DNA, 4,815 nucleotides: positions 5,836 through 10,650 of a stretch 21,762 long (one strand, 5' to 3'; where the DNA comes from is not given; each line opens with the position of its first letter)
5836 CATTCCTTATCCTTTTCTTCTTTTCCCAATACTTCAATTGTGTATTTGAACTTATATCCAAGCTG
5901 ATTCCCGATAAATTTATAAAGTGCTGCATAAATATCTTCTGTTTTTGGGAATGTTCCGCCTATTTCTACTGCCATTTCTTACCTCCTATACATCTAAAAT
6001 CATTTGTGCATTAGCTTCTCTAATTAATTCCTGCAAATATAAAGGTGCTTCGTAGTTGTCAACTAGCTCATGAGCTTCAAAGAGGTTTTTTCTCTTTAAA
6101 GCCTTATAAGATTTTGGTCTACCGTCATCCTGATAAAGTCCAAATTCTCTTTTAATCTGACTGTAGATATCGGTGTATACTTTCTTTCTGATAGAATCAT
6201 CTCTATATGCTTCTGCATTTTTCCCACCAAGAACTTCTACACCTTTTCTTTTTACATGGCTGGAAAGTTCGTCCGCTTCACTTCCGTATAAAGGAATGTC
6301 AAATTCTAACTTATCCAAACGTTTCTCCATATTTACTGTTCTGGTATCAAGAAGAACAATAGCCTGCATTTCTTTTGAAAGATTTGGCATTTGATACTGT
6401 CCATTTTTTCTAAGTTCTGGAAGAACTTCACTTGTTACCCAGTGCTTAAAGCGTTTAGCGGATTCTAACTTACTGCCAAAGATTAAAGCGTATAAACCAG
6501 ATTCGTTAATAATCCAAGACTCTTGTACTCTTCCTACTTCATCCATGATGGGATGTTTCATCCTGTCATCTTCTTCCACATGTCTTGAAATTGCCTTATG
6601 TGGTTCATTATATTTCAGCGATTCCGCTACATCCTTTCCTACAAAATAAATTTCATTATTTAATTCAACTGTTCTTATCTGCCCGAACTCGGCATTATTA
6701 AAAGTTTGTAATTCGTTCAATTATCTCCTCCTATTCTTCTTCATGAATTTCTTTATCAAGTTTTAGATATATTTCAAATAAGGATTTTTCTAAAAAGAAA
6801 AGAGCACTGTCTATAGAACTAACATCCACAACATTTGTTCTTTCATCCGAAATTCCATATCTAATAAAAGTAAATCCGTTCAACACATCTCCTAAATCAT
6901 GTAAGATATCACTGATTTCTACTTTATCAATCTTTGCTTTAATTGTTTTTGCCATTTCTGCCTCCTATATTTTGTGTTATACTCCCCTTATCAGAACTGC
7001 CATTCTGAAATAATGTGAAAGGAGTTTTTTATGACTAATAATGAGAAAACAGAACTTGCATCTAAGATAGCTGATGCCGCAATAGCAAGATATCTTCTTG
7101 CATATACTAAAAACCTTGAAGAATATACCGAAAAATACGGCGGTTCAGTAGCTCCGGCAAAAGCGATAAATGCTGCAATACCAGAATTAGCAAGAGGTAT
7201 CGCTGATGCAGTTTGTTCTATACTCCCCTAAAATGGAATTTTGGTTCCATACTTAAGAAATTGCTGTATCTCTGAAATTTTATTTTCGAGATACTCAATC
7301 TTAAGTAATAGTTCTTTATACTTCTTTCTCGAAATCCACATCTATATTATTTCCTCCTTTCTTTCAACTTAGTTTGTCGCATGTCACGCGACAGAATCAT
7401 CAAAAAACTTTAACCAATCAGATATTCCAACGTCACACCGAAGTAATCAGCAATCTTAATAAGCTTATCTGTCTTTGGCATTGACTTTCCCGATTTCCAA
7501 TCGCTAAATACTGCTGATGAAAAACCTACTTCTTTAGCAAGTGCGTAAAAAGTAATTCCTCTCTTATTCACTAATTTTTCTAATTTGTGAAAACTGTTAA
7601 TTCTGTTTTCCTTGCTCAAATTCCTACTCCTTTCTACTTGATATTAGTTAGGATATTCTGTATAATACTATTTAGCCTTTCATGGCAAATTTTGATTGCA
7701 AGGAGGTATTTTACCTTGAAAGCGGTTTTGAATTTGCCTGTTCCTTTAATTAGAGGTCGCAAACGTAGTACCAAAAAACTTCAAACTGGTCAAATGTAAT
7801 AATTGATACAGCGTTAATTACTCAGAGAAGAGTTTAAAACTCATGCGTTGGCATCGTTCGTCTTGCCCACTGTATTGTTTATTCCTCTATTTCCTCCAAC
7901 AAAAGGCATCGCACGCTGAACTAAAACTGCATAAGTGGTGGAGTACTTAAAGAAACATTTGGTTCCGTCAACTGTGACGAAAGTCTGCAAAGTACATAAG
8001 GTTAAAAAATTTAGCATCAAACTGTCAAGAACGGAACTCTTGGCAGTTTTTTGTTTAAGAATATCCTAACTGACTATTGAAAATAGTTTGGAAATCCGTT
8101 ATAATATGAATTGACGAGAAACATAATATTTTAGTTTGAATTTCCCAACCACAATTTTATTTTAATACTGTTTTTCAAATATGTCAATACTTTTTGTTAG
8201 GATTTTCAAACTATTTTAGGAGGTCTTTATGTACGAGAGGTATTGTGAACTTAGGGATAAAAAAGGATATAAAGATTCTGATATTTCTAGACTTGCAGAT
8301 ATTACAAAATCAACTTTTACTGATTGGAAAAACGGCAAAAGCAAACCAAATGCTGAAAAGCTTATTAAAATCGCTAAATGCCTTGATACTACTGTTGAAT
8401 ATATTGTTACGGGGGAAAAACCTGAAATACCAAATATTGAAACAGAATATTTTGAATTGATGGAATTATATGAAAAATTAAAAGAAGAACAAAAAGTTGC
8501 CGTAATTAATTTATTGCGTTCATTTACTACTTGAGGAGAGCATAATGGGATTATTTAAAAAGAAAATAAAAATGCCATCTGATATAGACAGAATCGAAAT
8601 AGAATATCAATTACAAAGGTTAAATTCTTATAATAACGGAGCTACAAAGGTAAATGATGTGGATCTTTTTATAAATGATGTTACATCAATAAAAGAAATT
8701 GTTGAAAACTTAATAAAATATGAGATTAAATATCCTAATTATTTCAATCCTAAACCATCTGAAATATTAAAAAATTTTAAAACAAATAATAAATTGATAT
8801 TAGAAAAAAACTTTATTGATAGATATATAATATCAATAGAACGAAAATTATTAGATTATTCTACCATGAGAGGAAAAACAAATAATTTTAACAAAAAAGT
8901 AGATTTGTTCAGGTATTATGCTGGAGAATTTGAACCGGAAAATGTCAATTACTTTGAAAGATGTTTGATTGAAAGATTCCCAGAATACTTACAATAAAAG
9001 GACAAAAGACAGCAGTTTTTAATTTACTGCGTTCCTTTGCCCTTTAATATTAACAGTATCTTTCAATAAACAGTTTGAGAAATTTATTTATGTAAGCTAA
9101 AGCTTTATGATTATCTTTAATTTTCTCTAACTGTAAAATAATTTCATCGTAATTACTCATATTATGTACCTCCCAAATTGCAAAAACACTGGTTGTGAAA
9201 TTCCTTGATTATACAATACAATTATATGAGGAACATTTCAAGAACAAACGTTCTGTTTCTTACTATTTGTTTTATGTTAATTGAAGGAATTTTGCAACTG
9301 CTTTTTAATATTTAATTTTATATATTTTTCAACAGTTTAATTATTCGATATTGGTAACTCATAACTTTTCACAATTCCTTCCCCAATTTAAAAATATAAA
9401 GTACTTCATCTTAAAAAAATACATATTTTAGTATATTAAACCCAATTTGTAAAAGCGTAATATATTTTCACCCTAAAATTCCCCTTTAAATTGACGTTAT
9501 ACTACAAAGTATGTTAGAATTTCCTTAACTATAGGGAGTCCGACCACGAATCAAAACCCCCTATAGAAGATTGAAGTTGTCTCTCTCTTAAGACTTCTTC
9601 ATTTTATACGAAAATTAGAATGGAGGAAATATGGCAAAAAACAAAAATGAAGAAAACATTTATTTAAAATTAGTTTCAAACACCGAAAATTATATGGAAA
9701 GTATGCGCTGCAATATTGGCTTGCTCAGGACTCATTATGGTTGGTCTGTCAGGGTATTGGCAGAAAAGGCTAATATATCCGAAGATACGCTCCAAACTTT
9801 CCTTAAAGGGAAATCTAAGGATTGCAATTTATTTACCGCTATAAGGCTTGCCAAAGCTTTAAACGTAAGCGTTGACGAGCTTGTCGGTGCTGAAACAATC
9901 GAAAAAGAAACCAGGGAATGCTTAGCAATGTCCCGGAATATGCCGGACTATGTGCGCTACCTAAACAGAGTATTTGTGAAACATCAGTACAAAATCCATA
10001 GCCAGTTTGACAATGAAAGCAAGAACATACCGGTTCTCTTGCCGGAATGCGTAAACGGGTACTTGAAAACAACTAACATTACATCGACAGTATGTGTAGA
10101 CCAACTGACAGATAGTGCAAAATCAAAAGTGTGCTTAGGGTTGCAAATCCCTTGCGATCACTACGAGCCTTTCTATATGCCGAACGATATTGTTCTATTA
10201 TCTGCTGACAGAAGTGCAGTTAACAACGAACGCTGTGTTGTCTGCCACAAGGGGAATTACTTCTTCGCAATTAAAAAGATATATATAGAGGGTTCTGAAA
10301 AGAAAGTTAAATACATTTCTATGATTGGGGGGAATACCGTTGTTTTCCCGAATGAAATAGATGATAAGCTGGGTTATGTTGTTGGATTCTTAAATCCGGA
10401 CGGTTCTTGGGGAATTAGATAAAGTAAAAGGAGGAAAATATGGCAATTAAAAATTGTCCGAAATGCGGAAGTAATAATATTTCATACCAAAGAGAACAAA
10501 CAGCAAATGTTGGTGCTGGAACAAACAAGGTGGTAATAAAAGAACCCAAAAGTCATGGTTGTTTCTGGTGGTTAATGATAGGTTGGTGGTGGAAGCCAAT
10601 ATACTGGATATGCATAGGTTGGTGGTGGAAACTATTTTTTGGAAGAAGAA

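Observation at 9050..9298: LexA (Cheo)-type box on the promoter of an unannotated 36-aa ORF: candidate SOS-controlled micro-antirepressor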

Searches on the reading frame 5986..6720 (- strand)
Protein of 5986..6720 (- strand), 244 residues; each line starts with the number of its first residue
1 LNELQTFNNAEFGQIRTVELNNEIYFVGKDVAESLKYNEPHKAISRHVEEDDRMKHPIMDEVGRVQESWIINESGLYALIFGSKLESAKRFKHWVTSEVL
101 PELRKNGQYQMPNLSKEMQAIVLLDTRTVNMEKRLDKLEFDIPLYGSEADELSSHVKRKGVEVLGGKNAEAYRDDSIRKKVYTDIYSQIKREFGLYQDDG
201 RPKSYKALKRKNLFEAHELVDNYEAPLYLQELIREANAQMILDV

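Call 9: search_protein_families(library=pfam, proteins=[window:5986-6720:-], max_evalue=0.01)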
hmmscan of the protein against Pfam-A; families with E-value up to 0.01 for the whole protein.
window:5986-6720:- (244 aa): 2 families
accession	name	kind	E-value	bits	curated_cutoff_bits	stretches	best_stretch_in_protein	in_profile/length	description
PF02498.22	Bro-N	-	1.1e-26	93.7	25.6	1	14-101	1-96/96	BRO family, N-terminal domain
PF10552.14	ORF6C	-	5.1e-26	91.3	22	1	114-233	2-114/114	ORF6C domain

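Call 10: search_protein_families(library=phrogs, proteins=[window:5986-6720:-], max_evalue=0.01)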
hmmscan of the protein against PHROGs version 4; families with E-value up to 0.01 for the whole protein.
window:5986-6720:- (244 aa): 13 families
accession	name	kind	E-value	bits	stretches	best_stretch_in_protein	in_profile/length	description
phrog_463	-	transcription regulation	1.9e-70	238.2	1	1-240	2-245/250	anti-repressor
phrog_130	-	transcription regulation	4e-46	159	1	1-128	157-289/480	anti-repressor Ant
phrog_2899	-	transcription regulation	9.9e-42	144.4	1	1-121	4-123/263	anti-repressor Ant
phrog_7940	-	unknown function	2.5e-33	116.7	1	1-112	1-110/252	-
phrog_5060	-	transcription regulation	1.4e-26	94.9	1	6-120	11-129/224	anti-repressor Ant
phrog_2977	-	transcription regulation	1.2e-25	91.1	1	1-86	61-148/150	anti-repressor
phrog_2593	-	transcription regulation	2.2e-25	90.9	1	8-121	23-145/255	anti-repressor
phrog_2011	-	transcription regulation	1.2e-23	85.3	1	4-113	1-120/275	anti-repressor Ant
phrog_245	-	transcription regulation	2.6e-23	84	1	6-157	45-158/319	anti-repressor Ant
phrog_373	-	transcription regulation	7.5e-23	82.4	1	1-243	76-329/373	anti-repressor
phrog_25722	-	unknown function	1.4e-22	81.1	1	7-112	7-111/150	-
phrog_9976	-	transcription regulation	8.8e-16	59.3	1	7-126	6-123/188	anti-repressor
phrog_2127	-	transcription regulation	0.0017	19.2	0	2-108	2-122/313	anti-repressor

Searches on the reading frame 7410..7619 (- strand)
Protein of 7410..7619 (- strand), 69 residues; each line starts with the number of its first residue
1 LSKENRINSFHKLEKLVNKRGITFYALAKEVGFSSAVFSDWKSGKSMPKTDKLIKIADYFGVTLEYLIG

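Call 9: search_protein_families(library=pfam, proteins=[window:7410-7619:-], max_evalue=0.01)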
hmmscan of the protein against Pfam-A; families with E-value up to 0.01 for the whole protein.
window:7410-7619:- (69 aa): 5 families
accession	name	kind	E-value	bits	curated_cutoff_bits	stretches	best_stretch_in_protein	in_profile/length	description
PF13443.12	HTH_26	-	1.6e-09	38.3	22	1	12-65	1-55/63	Cro/C1-type HTH DNA-binding domain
PF01381.28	HTH_3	-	4.1e-09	36.8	23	1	13-67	1-55/55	Helix-turn-helix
PF12844.13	HTH_19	-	1.6e-08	34.8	30.2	1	13-68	4-59/64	Helix-turn-helix domain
PF07022.19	Phage_CI_repr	-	3.1e-05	24.7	22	1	14-68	4-58/65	Bacteriophage CI repressor helix-turn-helix domain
PF13560.12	HTH_31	-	7.2e-05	23.5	27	1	13-64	6-58/64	Helix-turn-helix domain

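Call 10: search_protein_families(library=phrogs, proteins=[window:7410-7619:-], max_evalue=0.01)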
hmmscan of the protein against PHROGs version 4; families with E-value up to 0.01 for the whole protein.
window:7410-7619:- (69 aa): 23 families
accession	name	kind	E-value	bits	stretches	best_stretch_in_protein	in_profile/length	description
phrog_8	-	transcription regulation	3e-16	60.8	1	3-69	71-137/346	transcriptional regulator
phrog_2967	-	transcription regulation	1.8e-10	41.8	1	11-69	13-71/225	transcriptional regulator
phrog_4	-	transcription regulation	1.9e-10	41.3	1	12-68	140-192/400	transcriptional repressor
phrog_3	-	transcription regulation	4.3e-09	37.6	1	11-68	91-146/430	transcriptional repressor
phrog_7241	-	transcription regulation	4.3e-07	31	1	11-68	64-121/122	transcriptional regulator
phrog_2439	-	transcription regulation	1.2e-06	28.7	1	12-68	11-67/367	transcriptional regulator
phrog_3037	-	transcription regulation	5.1e-06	27.4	1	12-68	30-75/189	transcriptional repressor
phrog_2328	-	transcription regulation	2.8e-05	24.9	1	13-68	20-75/128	transcriptional repressor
phrog_18248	-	transcription regulation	4.1e-05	23.9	1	13-68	7-60/264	transcriptional regulator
phrog_1994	-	DNA, RNA and nucleotide metabolism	8.4e-05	23.6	1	12-69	3-60/170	DNA binding protein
phrog_4836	-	transcription regulation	0.0001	22.9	1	7-68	74-135/194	CII-like regulator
phrog_638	-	transcription regulation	0.00011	23.1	1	23-62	19-58/145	transcriptional regulator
phrog_296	-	integration and excision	0.00022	21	1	9-56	228-276/626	DNA transposition protein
phrog_4441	-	DNA, RNA and nucleotide metabolism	0.00055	21.2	1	25-62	22-59/98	HTH DNA binding protein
phrog_19579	-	transcription regulation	0.0011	19.5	1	22-61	17-56/251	transcriptional regulator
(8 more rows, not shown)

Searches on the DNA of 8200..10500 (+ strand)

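Call 8: search_dna_similar(query=window:8200-10500:+, collection=phages, mode=distant)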
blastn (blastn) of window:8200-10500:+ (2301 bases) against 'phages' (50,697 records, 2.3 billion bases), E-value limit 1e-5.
No match.

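Call 24: search_rna_families(source=window, start=8900, end=9800, threshold=evalue, max_evalue=1)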
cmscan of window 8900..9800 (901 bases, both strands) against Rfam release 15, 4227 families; matches with E-value up to 1: 3.
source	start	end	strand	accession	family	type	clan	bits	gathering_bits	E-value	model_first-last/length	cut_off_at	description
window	8965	9070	-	RF04262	MIR1319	Gene; miRNA;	-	26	116.6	0.028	1-119/119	no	MIR1319 microRNA precursor family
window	9565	9633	+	RF02934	caiA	Gene; sRNA;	-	21.3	55.5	0.72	1-78/78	no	caiA RNA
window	9163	9215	-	RF00855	mir-254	Gene; miRNA;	-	18.5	70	0.83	1-63/63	no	mir-254 microRNA precursor family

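Call 87: search_rna_families(sources=[L003, L007, L009, L010, L011, L014, L018, L019, L020, L021, L024, L026, L028, L029, L030, L031, L032, L034], threshold=gathering)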
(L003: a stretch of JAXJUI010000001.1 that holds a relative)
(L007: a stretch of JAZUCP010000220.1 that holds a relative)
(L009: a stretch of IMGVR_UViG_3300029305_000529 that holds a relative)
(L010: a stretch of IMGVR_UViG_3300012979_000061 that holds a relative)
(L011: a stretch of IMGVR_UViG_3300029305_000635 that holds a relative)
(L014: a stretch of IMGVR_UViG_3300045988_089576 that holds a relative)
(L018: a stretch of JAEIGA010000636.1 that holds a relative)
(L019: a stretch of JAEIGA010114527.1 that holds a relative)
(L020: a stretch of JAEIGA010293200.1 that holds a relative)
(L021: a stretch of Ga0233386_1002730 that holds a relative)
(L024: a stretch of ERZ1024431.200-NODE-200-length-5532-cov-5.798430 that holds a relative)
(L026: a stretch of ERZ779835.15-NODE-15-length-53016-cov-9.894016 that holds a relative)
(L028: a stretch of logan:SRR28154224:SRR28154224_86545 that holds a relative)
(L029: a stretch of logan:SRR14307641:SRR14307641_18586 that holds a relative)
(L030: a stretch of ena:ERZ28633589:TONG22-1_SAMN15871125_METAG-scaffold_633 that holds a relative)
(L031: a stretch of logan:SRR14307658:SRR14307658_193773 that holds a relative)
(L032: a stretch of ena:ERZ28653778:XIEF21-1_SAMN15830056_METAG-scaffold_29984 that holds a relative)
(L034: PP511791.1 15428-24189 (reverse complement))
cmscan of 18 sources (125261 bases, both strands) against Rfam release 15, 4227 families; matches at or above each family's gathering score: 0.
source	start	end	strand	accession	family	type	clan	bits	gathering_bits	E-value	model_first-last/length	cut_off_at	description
